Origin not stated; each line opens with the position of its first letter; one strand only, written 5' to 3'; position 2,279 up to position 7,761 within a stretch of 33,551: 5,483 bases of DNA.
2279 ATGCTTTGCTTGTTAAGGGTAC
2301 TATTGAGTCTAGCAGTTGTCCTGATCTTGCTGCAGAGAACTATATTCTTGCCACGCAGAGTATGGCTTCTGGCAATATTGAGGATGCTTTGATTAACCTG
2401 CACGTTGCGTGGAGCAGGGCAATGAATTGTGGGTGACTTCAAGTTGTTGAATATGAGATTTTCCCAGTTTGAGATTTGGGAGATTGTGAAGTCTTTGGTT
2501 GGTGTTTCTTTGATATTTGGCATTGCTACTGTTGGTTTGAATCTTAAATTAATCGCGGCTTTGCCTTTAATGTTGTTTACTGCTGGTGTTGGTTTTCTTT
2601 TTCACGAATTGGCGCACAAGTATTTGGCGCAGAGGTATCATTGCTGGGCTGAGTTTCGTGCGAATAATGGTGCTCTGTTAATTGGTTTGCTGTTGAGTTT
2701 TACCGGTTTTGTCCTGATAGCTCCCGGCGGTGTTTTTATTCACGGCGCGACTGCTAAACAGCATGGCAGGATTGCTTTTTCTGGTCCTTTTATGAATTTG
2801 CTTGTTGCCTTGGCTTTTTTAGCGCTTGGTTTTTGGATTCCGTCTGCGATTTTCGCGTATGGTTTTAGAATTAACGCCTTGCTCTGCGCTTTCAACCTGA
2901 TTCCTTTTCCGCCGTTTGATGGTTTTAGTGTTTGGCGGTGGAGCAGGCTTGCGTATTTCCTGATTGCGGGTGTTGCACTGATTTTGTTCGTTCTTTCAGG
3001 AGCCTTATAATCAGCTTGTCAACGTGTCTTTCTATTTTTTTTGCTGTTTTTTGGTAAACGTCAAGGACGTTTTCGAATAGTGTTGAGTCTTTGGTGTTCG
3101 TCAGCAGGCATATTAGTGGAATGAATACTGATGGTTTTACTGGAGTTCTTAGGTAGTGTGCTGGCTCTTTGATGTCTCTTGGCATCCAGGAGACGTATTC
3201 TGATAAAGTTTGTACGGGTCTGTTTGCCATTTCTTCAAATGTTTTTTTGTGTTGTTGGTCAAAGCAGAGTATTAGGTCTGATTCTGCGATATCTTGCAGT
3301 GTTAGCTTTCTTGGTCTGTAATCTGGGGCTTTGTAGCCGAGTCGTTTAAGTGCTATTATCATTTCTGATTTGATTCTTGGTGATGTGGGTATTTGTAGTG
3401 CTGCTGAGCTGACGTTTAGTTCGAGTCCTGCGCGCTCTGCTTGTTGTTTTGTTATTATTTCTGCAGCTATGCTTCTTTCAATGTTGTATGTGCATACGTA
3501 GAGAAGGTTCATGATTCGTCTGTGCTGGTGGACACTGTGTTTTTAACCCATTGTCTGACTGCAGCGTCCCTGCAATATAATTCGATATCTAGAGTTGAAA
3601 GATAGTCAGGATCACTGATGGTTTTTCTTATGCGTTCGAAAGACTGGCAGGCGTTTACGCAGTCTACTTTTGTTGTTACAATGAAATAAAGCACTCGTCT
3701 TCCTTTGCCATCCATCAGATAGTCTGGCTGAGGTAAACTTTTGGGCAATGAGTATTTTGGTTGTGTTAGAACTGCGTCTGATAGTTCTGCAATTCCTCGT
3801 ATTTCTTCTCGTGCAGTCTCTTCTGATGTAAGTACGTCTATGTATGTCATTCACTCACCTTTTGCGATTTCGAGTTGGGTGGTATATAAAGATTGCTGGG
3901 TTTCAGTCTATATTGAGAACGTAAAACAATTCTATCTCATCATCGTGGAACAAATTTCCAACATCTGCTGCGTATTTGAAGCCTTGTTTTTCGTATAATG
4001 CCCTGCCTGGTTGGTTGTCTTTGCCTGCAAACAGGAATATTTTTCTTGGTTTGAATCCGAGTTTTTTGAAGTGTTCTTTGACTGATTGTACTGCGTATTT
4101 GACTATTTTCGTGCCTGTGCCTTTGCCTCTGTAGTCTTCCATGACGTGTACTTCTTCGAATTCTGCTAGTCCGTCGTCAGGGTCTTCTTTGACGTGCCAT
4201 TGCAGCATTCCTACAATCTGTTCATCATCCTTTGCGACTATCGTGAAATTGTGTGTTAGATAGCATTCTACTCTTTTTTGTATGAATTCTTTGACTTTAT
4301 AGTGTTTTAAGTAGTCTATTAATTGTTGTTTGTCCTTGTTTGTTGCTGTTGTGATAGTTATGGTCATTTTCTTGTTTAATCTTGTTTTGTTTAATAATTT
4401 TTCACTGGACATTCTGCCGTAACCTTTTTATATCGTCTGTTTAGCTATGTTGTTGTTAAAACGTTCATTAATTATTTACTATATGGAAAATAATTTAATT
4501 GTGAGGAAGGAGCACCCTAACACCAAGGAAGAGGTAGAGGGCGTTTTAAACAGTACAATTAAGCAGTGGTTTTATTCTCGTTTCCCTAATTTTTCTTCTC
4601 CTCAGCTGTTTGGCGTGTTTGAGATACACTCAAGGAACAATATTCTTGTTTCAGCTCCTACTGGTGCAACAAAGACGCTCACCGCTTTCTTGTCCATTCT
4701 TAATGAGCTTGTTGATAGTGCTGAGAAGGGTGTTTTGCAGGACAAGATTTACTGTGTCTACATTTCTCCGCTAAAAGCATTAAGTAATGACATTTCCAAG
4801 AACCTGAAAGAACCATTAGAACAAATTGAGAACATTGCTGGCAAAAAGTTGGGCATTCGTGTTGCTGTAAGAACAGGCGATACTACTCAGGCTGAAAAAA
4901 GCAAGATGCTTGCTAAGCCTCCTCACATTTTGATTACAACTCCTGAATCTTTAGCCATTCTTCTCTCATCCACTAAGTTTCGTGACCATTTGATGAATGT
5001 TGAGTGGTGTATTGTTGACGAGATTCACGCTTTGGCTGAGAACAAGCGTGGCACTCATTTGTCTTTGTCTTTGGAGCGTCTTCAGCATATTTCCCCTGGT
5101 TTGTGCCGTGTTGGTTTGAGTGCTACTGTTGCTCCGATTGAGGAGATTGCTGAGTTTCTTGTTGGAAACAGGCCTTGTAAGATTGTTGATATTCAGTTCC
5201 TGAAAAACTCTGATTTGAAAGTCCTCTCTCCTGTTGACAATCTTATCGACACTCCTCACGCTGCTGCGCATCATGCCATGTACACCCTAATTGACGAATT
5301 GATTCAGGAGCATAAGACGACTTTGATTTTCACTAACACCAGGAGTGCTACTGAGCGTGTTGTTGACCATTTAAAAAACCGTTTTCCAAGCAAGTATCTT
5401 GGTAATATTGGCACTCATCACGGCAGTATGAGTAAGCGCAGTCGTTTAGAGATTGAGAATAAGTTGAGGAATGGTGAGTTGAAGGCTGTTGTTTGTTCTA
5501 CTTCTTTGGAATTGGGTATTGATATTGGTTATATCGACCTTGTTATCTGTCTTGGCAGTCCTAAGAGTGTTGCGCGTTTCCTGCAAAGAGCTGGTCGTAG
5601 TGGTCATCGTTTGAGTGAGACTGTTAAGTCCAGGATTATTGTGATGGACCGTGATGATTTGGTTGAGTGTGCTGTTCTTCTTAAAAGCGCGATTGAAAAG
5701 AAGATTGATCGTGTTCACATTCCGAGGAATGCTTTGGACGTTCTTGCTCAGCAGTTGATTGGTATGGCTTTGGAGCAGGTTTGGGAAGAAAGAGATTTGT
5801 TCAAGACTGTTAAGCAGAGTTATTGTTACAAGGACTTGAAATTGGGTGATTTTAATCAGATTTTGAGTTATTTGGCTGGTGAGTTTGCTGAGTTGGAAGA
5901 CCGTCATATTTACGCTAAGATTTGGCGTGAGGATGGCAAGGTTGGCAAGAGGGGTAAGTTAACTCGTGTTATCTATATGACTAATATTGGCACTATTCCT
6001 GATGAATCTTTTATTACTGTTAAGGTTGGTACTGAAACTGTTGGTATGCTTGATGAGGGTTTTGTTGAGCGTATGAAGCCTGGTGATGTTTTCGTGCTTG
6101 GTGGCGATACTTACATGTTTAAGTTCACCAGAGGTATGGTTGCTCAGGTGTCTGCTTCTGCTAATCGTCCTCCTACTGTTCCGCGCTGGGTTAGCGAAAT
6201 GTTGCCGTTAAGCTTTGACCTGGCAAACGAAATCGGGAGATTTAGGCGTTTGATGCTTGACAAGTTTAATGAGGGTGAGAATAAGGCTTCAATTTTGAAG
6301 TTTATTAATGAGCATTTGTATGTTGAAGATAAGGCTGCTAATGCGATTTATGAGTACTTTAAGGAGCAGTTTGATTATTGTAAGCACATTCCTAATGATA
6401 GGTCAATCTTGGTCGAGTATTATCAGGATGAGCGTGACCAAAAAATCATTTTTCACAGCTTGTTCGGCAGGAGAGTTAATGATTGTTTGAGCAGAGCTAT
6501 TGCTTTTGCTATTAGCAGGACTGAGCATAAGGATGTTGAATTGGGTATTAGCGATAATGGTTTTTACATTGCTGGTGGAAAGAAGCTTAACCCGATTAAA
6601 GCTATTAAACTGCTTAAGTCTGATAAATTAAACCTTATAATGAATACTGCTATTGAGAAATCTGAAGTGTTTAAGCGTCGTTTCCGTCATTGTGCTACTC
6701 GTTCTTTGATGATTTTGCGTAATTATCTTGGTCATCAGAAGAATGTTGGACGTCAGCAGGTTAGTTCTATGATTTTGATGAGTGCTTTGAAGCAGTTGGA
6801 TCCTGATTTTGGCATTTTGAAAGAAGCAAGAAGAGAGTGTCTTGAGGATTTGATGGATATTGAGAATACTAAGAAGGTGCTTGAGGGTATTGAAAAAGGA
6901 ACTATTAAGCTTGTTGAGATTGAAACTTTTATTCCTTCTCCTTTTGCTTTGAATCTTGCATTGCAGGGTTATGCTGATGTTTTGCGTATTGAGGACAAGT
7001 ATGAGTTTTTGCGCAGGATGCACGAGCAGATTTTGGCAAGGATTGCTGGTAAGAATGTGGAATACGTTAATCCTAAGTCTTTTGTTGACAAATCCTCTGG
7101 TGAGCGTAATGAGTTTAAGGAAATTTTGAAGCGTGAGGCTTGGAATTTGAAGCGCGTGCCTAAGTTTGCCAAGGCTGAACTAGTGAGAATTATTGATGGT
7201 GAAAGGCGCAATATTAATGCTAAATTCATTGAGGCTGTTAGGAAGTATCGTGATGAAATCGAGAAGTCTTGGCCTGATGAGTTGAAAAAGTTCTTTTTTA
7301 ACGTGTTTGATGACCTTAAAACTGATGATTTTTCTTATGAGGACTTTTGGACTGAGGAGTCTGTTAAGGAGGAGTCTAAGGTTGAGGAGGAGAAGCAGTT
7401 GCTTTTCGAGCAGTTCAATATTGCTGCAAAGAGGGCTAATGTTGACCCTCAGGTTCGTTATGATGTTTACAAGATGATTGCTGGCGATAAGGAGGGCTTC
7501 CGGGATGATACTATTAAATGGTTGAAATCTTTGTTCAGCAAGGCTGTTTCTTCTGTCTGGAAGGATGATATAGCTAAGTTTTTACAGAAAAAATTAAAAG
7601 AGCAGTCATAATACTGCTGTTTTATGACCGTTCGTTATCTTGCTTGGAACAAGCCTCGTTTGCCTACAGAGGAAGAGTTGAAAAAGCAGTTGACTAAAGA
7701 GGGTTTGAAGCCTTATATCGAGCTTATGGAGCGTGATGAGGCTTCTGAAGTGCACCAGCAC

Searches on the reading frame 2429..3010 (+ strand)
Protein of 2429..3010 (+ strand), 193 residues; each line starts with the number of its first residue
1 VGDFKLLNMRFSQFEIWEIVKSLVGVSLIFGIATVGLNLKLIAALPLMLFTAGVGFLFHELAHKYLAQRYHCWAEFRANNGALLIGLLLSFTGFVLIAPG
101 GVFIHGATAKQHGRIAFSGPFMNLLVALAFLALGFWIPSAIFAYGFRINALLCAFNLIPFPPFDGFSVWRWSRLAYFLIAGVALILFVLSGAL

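Call 65: search_protein_families(library=pfam, proteins=[window:2429-3010:+], max_evalue=0.001)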
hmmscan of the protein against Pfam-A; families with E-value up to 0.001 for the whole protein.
window:2429-3010:+ (193 aa): 1 family
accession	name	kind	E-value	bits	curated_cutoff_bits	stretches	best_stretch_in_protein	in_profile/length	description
PF02163.28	Peptidase_M50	-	4.6e-09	36.4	27.2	2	53-135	7-101/221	Peptidase family M50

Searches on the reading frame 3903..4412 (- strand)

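Call 65: search_protein_families(library=pfam, proteins=[window:3903-4412:-], max_evalue=0.001)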
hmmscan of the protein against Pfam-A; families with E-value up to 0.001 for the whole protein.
window:3903-4412:- (169 aa): 7 families
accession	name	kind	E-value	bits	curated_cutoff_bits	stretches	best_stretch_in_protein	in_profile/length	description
PF00583.31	Acetyltransf_1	-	1.5e-15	57.9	20.7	1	49-145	24-116/116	Acetyltransferase (GNAT) family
PF13508.13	Acetyltransf_7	-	2.3e-13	50.7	27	1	56-146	4-83/84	Acetyltransferase (GNAT) domain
PF13673.13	Acetyltransf_10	-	1.7e-07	31.7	23.6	1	33-147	11-109/128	Acetyltransferase (GNAT) domain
PF13302.13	Acetyltransf_3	-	7.5e-06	27.1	25.4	1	30-146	36-138/138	Acetyltransferase (GNAT) domain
PF14542.12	Acetyltransf_CG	-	2.2e-05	24.9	30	1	60-116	4-58/80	GCN5-related N-acetyl-transferase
PF08445.16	FR47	-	0.00014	22.2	22.1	1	83-147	22-79/86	FR47-like protein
PF13527.13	Acetyltransf_9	-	0.00018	21.9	25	0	23-114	5-104/127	Acetyltransferase (GNAT) domain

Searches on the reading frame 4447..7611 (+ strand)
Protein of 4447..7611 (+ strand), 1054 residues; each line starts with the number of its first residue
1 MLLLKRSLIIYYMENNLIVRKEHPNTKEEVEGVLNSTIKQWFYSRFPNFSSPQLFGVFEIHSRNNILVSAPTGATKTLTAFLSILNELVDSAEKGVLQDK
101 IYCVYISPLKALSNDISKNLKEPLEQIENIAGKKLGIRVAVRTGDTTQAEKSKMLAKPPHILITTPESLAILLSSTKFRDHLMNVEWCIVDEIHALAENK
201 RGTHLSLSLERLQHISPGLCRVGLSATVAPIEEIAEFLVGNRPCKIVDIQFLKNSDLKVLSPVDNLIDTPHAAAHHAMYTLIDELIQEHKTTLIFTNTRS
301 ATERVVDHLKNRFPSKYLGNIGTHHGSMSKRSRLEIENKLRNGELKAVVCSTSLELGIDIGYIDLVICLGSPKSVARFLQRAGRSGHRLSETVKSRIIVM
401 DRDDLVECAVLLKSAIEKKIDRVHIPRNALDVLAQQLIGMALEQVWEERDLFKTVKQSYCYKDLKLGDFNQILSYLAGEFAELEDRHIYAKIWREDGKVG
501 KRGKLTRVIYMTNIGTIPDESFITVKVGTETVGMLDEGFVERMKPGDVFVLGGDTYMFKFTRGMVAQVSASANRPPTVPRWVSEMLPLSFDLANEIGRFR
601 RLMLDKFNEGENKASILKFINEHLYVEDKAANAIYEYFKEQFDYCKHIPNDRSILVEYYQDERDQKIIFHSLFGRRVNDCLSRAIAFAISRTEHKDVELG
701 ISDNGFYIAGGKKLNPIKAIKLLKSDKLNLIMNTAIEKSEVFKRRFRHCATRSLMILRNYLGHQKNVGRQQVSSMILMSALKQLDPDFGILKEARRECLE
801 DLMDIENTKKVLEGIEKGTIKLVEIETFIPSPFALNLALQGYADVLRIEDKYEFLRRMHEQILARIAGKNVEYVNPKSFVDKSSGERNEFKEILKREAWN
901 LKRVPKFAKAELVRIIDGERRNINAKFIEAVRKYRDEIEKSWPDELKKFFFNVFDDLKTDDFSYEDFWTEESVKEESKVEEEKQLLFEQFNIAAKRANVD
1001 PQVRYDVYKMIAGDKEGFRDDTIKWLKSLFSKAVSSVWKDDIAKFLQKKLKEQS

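Call 20: search_protein_families(library=pfam, proteins=[window:4447-7611:+], max_evalue=0.001)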
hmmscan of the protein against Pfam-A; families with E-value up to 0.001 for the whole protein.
window:4447-7611:+ (1054 aa): 6 families
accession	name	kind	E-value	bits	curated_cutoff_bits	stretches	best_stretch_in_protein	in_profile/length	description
PF08494.16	DEAD_assoc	-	1.2e-56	192.1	23.5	1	648-834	1-191/191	DEAD/H associated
PF19306.5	WH_Lhr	-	6.3e-33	114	27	1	417-576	5-166/168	Large helicase-related protein, winged helix domain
PF00270.35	DEAD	-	8.2e-30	104.2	26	1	59-232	10-165/167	DEAD/DEAH box helicase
PF00271.37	Helicase_C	-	1.2e-20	74.3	23.5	1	281-386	5-107/110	Helicase conserved C-terminal domain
PF04851.21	ResIII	-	7.8e-08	32.8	22.5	1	61-228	21-162/164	Type III restriction enzyme, res subunit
PF22590.2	Cas3-like_C_2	-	0.00088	20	27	0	289-385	2-101/106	CRISPR-associated nuclease/helicase Cas3, C-terminal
